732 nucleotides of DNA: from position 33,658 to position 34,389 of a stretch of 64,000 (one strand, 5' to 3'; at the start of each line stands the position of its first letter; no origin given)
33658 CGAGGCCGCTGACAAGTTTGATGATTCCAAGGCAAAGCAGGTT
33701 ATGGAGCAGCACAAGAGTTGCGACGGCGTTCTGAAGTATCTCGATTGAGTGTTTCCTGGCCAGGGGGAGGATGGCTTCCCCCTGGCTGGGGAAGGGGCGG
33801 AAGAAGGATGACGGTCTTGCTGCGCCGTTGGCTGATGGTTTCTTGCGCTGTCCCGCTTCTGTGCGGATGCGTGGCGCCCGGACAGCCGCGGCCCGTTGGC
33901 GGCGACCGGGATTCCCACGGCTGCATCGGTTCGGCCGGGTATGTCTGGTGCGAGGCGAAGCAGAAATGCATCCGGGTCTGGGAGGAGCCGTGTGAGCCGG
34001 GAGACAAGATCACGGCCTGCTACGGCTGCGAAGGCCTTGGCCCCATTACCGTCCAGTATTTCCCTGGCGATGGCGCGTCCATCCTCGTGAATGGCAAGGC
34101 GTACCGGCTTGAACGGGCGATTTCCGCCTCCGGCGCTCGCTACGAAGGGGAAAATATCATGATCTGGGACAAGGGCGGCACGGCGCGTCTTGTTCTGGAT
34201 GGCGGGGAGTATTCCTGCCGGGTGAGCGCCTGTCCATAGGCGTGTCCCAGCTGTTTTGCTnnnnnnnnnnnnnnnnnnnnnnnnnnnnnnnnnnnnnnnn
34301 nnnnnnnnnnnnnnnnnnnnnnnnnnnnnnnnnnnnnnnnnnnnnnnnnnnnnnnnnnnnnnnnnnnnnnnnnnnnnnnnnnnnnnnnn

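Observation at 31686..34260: Lower-GC three-gene island encoding only exported proteins, inserted between an HD-GYP gene and mutM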

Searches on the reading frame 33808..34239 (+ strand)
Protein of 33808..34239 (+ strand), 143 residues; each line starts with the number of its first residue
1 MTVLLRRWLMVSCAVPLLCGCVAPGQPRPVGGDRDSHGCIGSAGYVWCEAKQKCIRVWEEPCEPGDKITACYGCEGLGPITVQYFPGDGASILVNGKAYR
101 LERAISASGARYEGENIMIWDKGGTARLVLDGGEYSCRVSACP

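Call 4: search_protein_families(library=pfam, proteins=[window:33808-34239:+], max_evalue=0.1)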
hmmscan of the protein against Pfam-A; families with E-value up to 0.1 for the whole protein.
window:33808-34239:+ (143 aa): 1 family
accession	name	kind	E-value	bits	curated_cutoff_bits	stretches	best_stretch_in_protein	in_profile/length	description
PF09864.15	MliC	-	1.2e-13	51.2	22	1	72-134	1-64/67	Membrane-bound lysozyme-inhibitor of c-type lysozyme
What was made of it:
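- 33808..34239 (+): g3: 143-aa lipoprotein. An N-terminal Cys module of about 35 aa (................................) is followed by an MliC/PliC domain (residues 72-134) that keeps SASGARY and W-D-K-G. Pfam PF09864 E=1.2e-13, 51.2 bits against a 22-bit cut-off (call 4).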

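Call 6: search_protein_families(library=ncbifam, proteins=[window:33808-34239:+], max_evalue=0.1)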
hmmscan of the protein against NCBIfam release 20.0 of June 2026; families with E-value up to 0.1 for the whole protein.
window:33808-34239:+ (143 aa): 2 families
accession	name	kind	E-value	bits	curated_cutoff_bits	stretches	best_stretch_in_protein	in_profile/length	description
NF008475.0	PRK11372.1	equivalog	0.00034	20.6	168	1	71-127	34-90/109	C-type lysozyme inhibitor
NF010364.0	PRK13792.1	equivalog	0.00092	19.2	261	1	69-134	46-117/127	lysozyme inhibitor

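Call 7: search_protein_families(library=padloc, proteins=[window:33808-34239:+], max_evalue=0.1)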
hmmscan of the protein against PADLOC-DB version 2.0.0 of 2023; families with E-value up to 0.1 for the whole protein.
window:33808-34239:+ (143 aa): 0 families

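Call 9: search_solved_structures(query=window:33808-34239:+, max_evalue=1, show_alignments=2)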
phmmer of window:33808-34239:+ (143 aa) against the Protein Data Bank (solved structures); distinct sequences matched with E-value up to 1: 6.
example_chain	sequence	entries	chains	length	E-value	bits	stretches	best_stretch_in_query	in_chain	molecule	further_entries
3f6z_B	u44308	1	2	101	0.0036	20.9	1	69-134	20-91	Putative uncharacterized protein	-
2f09_A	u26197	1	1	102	0.011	19.3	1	71-127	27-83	Hypothetical protein ydhA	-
4mir_A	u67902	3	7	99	0.1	16.1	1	72-129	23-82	Putative uncharacterized protein | Humanlysozyme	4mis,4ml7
3rq4_A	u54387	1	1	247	0.7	13.4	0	36-75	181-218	Histone-lysine N-methyltransferase SUV420H2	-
3krt_A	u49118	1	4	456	0.81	13.2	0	90-124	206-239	Crotonyl CoA reductase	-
3hzz_A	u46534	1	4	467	0.84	13.2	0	90-124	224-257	Crotonyl CoA reductase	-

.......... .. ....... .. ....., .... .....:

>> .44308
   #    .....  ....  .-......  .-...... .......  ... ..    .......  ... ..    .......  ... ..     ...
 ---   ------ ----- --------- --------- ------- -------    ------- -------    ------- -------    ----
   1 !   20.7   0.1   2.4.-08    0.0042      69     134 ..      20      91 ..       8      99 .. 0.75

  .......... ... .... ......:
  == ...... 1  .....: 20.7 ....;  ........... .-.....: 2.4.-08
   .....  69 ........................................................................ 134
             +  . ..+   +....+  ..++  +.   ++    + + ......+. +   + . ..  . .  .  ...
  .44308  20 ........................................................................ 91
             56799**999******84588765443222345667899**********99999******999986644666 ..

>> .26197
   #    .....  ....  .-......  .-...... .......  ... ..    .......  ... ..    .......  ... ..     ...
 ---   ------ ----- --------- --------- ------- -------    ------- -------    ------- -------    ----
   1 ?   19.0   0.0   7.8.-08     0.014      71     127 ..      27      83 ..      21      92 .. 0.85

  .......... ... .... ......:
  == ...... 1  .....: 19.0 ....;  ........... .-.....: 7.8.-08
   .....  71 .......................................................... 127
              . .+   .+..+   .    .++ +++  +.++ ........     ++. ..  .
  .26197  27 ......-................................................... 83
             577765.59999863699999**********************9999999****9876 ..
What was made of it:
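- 33808..34239 (+): PDB matches to P. aeruginosa and E. coli MliC, with alignments (call 9).
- On MliC/PliC lysozyme inhibitor family (PF09864): It has W-D-K-G where they have W-T-K-G and W-S-K-G (call 9).
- Pfam MliC at 51 bits; the SASGARY loop is retained (calls 4, 9).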

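Call 47: find_homologous_proteins(query=window:33808-34239:+, max_evalue=0.001)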
Query window:33808-34239:+ (143 aa): 219 proteins with E <= 0.001 among 460 candidates; the best 120 are listed.
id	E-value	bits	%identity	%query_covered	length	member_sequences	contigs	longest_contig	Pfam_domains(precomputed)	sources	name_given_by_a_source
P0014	1.2e-67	245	77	97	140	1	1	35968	PF09864.16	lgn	-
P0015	1.4e-55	206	64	99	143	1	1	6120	PF09864.16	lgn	-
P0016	2.8e-55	205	67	97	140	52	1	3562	PF09864.16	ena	-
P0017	1.5e-50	190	59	98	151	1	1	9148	PF09864.16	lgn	-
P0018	3.7e-44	169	58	91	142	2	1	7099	PF09864.16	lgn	-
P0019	5.9e-43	165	56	93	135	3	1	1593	PF09864.16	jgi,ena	-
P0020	1.4e-42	164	56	95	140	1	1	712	PF09864.16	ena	-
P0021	2.1e-41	160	55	91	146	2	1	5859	PF09864.16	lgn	-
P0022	2.3e-40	157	57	92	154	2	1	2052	PF09864.16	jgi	jgi:membrane-bound inhibitor of C-type lysozyme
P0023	4.4e-40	156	63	35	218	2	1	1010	-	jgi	jgi:hypothetical protein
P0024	1.2e-38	151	50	97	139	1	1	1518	PF09864.16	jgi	jgi:membrane-bound inhibitor of C-type lysozyme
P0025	4.1e-38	149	72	27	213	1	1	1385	-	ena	-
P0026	7.3e-31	126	53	37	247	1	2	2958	-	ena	-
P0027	1.0e-29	122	80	27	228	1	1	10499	-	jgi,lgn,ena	-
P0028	1.7e-29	121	91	23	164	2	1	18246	-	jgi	jgi:hypothetical protein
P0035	2.7e-24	104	44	87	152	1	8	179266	PF09864.16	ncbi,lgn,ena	-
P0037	1.4e-23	102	48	78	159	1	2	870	PF09864.16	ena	-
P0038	5.3e-23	100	46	74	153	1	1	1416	PF09864.16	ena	-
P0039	1.9e-22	98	44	72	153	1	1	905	PF09864.16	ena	-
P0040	3.6e-22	97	47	70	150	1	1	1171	PF09864.16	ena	-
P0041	6.1e-22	97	47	70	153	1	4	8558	PF09864.16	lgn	-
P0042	9.5e-22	96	45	79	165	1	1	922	PF09864.16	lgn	-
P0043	1.2e-21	96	44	79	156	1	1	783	PF09864.16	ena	-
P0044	2.2e-21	95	42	82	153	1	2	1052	PF09864.16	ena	-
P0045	2.3e-21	95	40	87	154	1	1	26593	PF09864.16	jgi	-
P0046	3.4e-21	94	44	70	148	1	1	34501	PF09864.16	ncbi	ncbi:MAG: MliC family protein [Candidatus Zambryskibacteria bacterium]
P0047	5.2e-21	94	38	87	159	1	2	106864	PF09864.16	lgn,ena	-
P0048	5.6e-21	93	42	79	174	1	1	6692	PF09864.16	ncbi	-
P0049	9.1e-21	93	48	73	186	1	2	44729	PF09864.16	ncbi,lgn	-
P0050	1.2e-20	92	42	79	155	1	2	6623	PF09864.16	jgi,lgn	-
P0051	2.1e-20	92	43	80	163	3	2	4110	PF09864.16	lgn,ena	-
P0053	2.9e-20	91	48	68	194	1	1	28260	PF09864.16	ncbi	-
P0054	4.5e-20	91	42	74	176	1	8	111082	PF09864.16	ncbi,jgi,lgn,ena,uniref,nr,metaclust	ncbi:hypothetical protein A3C18_00650 [Candidatus Kaiserbacteria bacterium RIFCSPHIGHO2_02_FULL_54_1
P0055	6.6e-20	90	48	72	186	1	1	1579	PF09864.16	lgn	-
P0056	7.0e-20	90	43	79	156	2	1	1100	PF09864.16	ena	-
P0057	1.2e-19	89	43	73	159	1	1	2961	PF09864.16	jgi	-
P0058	1.3e-19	89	42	80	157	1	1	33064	PF09864.16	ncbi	ncbi:MAG: MliC family protein [Minisyncoccia bacterium]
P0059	1.4e-19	89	47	68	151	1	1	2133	PF09864.16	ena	-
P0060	2.0e-19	88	46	70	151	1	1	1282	PF09864.16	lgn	-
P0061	2.0e-19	88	44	72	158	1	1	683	PF09864.16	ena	-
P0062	2.4e-18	85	42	79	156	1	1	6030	PF09864.16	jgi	jgi:membrane-bound inhibitor of C-type lysozyme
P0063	5.3e-17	81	58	32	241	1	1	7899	PF09864.16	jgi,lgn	jgi:membrane-bound inhibitor of C-type lysozyme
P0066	2.6e-15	75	76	24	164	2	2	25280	PF09864.16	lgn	-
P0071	1.3e-14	73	76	24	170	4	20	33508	PF09864.16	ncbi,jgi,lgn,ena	-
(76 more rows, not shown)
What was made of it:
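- Closest known: MliC/PliC family of lysozyme inhibitors. Different: That module is otherwise seen mostly in candidate-phylum bacteria and small archaea such as Micrarchaeota (call 47). g3 scores far below the NCBIfam equivalog cut-offs (call 6).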

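Call 48: find_encoding_contigs(protein=P0015, flank=8000, max_places=2)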
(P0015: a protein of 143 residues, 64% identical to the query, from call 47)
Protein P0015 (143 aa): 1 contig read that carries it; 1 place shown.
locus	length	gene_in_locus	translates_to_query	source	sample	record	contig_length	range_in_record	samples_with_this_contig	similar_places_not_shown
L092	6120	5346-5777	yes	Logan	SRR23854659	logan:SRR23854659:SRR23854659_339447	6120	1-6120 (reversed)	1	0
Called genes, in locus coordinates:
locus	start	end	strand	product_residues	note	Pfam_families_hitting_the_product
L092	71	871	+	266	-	PF01113:DapB_N, PF05173:DapB_C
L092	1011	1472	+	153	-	PF09970:DUF2204 (faint), PF19502:DUF6036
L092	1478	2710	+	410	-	PF00155:Aminotran_1_2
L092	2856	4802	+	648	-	PF13717:Zn_ribbon_4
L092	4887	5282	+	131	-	PF02391:MoaE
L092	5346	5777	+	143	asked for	PF09864:MliC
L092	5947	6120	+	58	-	?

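Call 49: find_encoding_contigs(protein=P0017, flank=8000, max_places=2)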
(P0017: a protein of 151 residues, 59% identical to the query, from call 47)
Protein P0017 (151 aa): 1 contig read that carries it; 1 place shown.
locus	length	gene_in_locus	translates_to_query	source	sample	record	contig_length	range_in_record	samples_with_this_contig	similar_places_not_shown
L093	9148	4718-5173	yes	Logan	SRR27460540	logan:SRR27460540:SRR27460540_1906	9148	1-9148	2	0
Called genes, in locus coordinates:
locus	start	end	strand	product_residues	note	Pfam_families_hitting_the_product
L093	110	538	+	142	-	-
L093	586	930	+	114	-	PF02085:Cytochrom_CIII (faint), PF14522:Cytochrome_C7 (weak)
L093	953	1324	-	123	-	-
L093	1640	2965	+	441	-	PF08668:HDOD (faint), PF01966:HD (weak), PF13487:HD_5, PF01966:HD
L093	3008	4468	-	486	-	PF13396:PLDc_N (weak), PF13091:PLDc_2, PF00614:PLDc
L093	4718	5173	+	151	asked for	PF09864:MliC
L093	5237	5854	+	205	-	-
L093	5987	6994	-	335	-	-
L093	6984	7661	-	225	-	PF02463:SMC_N (faint), PF00005:ABC_tran, PF13304:AAA_21 (weak)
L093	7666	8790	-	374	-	PF12704:MacB_PCD, PF02687:FtsX (weak)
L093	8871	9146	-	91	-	?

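Call 50: find_encoding_contigs(protein=P0018, flank=8000, max_places=2)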
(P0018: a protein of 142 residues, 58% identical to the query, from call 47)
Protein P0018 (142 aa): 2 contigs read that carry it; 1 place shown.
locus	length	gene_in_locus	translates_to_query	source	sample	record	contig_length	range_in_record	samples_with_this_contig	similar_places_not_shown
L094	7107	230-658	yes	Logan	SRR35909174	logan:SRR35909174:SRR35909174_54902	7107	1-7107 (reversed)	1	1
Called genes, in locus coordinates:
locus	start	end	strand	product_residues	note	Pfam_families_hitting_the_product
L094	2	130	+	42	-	?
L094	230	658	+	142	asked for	PF09864:MliC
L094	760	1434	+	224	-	PF02544:Steroid_dh (weak), PF04140:ICMT, PF04191:PEMT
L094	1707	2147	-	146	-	PF01047:MarR, PF12802:MarR_2 (weak)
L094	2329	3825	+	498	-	PF02321:OEP (faint)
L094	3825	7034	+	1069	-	PF00873:ACR_tran, PF03176:MMPL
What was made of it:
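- Close homologues of g3 also occur alone (calls 48, 50).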

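Call 58: search_protein_families(library=pfam, proteins=[L093:3008-4468:-], max_evalue=0.01)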
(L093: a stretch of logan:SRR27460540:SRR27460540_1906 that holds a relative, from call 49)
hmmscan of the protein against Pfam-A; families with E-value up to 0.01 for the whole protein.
L093:3008-4468:- (486 aa): 3 families
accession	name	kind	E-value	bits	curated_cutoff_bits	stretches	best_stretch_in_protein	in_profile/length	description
PF13091.12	PLDc_2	-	3.4e-46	156.8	27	2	329-450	4-128/132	PLD-like domain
PF00614.28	PLDc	-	1.1e-14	54.2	21.9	2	403-426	5-28/28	Phospholipase D Active site motif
PF13396.11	PLDc_N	-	1.2e-07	32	23.3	1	24-63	3-41/42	Phospholipase_D-nuclease N-terminal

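Call 98: search_protein_families(library=phrogs, proteins=[window:33808-34239:+], max_evalue=0.01)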
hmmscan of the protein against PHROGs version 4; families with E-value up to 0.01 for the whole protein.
window:33808-34239:+ (143 aa): 0 families
